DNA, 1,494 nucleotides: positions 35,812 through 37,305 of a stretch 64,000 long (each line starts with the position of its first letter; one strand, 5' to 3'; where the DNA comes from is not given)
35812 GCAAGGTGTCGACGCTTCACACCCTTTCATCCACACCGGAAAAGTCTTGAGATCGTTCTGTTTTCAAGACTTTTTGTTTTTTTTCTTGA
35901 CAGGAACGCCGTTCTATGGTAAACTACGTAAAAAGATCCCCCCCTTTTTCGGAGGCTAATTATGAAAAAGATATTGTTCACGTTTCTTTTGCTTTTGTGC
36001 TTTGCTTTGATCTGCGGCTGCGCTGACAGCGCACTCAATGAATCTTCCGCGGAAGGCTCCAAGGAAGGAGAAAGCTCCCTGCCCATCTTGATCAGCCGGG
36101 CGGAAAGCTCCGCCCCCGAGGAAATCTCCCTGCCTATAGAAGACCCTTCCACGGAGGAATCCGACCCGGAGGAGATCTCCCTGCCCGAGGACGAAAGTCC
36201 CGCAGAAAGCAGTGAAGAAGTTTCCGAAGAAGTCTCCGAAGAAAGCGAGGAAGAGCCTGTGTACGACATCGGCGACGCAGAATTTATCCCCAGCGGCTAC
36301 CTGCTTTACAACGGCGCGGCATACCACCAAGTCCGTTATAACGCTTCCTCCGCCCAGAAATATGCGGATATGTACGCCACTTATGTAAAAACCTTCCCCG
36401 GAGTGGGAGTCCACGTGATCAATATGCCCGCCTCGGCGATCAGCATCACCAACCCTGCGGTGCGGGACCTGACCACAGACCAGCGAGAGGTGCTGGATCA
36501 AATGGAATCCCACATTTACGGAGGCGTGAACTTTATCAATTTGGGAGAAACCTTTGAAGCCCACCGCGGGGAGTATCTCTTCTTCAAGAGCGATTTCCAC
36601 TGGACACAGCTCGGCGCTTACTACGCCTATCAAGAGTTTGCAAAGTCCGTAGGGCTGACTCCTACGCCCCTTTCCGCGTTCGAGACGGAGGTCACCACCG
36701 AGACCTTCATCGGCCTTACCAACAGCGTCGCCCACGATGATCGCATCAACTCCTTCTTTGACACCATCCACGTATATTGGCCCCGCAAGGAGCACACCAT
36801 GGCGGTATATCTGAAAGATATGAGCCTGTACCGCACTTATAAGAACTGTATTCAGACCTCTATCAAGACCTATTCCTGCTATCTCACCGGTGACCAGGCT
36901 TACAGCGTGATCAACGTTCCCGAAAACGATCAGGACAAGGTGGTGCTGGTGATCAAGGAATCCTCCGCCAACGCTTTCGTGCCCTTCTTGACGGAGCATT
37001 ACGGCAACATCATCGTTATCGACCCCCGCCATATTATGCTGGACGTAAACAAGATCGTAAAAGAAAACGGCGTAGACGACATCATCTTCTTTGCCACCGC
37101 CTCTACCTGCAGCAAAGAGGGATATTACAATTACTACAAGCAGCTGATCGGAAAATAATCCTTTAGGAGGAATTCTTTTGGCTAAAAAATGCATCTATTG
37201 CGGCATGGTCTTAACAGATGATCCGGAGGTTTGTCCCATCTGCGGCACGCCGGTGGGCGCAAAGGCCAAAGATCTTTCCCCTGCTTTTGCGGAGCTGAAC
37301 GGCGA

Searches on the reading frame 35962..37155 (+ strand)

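Call 80: search_protein_families(library=pfam, proteins=[window:35962-37155:+], max_evalue=0.001)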
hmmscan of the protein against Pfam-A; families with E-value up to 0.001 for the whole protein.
window:35962-37155:+ (398 aa): 2 families
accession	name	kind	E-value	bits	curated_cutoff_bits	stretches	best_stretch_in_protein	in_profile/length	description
PF14286.12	DHHW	-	9.6e-41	140.7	25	1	66-353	91-385/385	DHHW protein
PF16822.11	ALGX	-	5.7e-08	33.2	26.5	1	179-249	76-149/268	SGNH hydrolase-like domain, acetyltransferase AlgX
